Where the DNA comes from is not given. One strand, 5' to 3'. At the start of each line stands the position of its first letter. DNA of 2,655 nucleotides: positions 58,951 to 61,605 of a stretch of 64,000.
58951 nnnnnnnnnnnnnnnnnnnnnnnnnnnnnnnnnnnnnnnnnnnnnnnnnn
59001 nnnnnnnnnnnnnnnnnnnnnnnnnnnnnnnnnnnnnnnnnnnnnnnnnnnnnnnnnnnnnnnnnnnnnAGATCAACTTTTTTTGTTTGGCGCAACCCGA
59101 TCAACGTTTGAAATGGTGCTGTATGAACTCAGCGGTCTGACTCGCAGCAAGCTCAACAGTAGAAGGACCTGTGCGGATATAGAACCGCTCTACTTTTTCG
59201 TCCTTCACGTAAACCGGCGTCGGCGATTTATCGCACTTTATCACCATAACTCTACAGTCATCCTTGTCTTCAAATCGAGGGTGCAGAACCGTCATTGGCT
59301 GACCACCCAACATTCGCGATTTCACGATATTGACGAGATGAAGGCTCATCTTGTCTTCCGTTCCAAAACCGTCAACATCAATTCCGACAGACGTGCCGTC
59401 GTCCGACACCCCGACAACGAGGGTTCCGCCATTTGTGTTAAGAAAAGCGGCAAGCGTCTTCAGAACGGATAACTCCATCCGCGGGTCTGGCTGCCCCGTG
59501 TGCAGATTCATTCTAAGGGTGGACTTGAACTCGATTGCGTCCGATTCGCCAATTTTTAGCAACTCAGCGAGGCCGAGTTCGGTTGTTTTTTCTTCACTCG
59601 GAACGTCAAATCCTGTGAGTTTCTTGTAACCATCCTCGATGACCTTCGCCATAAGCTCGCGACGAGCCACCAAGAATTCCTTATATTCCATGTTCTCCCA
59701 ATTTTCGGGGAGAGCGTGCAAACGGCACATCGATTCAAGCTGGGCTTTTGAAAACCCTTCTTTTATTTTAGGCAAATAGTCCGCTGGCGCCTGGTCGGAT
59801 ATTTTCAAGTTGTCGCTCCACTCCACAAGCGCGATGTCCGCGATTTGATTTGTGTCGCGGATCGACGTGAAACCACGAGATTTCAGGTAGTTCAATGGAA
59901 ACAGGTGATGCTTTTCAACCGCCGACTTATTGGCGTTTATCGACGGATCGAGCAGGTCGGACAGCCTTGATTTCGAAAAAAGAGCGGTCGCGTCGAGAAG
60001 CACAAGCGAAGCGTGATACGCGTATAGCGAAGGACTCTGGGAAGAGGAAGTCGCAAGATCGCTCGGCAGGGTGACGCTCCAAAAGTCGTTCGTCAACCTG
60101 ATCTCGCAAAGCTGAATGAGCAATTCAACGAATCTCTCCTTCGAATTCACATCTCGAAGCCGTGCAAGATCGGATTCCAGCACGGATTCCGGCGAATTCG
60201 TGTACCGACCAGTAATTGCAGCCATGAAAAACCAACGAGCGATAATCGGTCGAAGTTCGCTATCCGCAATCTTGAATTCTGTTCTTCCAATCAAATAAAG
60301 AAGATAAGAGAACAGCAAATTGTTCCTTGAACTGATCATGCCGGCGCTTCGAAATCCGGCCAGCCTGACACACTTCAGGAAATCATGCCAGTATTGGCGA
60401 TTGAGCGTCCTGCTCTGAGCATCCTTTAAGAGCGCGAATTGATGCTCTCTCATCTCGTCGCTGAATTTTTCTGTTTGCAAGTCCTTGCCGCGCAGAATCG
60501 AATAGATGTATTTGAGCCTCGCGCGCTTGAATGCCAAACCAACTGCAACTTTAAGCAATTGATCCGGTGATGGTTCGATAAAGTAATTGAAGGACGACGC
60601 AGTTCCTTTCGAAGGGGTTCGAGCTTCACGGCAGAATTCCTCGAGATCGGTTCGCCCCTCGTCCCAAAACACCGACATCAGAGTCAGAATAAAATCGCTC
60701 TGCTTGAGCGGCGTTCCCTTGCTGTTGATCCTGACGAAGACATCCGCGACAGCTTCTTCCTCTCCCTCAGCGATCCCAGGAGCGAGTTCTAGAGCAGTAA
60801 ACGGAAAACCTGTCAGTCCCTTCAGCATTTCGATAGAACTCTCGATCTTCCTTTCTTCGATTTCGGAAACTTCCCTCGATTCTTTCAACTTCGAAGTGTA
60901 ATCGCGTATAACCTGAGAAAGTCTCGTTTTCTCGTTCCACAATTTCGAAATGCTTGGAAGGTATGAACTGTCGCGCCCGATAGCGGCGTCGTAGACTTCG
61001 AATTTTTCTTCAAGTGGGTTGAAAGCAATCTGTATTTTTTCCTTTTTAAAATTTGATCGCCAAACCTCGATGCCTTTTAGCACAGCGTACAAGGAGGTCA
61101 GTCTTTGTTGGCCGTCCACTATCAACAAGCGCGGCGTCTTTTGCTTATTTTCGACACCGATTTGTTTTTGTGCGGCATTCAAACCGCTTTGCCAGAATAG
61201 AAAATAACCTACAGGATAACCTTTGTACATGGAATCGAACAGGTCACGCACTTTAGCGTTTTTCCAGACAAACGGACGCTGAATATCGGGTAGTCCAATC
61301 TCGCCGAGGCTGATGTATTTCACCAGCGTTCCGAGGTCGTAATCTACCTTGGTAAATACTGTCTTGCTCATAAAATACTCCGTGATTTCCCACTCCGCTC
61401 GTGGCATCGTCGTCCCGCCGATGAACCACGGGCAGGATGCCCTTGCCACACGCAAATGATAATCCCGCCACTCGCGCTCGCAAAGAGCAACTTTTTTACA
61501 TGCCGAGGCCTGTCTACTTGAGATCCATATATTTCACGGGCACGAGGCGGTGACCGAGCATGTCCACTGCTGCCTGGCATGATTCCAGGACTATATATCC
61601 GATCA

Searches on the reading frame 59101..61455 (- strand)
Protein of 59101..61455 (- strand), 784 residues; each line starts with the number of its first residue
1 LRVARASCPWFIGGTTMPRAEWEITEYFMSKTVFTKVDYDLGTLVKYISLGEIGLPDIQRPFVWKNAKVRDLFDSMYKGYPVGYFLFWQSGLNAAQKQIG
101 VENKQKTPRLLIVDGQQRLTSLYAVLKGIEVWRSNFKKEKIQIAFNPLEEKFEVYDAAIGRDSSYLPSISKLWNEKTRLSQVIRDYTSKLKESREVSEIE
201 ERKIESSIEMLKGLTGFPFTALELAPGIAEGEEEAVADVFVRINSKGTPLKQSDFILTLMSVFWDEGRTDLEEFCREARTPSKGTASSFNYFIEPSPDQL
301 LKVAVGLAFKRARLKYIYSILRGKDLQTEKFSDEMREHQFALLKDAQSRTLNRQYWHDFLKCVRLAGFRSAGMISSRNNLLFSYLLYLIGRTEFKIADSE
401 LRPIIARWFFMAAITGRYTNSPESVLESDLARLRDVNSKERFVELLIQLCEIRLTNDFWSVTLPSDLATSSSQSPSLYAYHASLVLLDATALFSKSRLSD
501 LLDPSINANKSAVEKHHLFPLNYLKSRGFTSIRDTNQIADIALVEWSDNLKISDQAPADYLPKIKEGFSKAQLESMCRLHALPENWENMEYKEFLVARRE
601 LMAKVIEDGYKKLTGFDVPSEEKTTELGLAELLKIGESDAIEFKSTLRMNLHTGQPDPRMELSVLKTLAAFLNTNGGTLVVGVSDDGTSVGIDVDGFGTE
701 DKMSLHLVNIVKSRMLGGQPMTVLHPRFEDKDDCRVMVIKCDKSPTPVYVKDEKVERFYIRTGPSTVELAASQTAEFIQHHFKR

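Call 19: search_protein_families(library=pfam, proteins=[window:59101-61455:-], max_evalue=0.001)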
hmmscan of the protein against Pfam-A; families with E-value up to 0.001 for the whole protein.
window:59101-61455:- (784 aa): 2 families
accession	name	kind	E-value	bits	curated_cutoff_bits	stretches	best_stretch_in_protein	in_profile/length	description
PF03235.19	GmrSD_N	-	3.4e-32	112.6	33.2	1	46-257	6-195/199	GmrSD restriction endonuclease, N-terminal domain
PF04326.19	SLFN_AlbA_2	-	4.8e-18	66.2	25.3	1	637-768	1-116/118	Schlafen, AlbA_2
